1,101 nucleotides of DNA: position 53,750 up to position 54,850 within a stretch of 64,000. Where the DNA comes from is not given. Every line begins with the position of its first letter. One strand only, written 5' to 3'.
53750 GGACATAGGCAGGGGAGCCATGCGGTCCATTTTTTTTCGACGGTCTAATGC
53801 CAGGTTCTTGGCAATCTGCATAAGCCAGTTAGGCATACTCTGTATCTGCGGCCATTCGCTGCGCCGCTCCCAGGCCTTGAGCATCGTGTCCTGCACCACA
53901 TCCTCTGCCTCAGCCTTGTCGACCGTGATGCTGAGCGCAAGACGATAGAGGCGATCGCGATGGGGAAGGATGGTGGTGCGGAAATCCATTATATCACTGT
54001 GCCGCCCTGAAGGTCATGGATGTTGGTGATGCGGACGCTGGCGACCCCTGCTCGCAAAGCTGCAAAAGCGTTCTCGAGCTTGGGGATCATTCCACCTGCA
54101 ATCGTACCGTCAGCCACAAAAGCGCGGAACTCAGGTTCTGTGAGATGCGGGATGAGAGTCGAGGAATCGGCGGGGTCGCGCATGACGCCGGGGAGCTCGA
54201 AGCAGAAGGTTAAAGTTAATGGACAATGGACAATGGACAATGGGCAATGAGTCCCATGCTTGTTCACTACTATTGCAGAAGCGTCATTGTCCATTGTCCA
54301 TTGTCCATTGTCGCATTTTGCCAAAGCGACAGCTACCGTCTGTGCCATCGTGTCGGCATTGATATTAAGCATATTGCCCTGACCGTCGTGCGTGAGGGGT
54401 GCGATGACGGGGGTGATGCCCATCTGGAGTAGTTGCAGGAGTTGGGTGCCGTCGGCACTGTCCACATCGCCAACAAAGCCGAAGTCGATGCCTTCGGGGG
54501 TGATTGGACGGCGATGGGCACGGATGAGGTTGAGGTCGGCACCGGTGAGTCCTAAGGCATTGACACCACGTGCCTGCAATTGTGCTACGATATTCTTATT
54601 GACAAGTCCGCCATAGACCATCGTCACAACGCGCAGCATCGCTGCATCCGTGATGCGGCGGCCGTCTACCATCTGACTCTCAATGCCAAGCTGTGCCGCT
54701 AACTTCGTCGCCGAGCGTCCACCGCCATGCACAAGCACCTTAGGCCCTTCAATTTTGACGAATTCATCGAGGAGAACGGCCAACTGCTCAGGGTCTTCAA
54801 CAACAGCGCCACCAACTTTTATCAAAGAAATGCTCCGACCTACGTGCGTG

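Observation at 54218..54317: ~100-nt palindromic element with arms of four GGACAAT heptamers inserted in frame in argB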

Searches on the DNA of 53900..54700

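Call 43: search_rna_families(source=window, start=53900, end=54700, threshold=evalue, max_evalue=1)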
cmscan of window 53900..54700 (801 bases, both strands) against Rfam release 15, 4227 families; matches with E-value up to 1: 5.
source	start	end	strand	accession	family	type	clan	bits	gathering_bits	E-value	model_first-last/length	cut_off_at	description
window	54221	54314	+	RF03843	MIR2600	Gene; miRNA;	-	36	98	1.9e-05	1-85/85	no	MIR2600 microRNA precursor family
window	54221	54314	-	RF03843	MIR2600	Gene; miRNA;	-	34.4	98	5.2e-05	1-85/85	no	MIR2600 microRNA precursor family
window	54220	54314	-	RF03382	mir-635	Gene; miRNA;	-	22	100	0.05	1-92/92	no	mir-635 microRNA precursor family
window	54225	54311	+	RF03790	MIR8008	Gene; miRNA;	-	21.1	66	0.15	1-55/55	no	MIR8008 microRNA precursor family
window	54217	54310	+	RF03382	mir-635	Gene; miRNA;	-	18.9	100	0.41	1-92/92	no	mir-635 microRNA precursor family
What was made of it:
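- There is no Rfam family; only sub-threshold miRNA-like hairpin matches appear (call 43).
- Tried and rejected: Searched Rfam: only sub-threshold miRNA-type hairpin matches (call 43).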
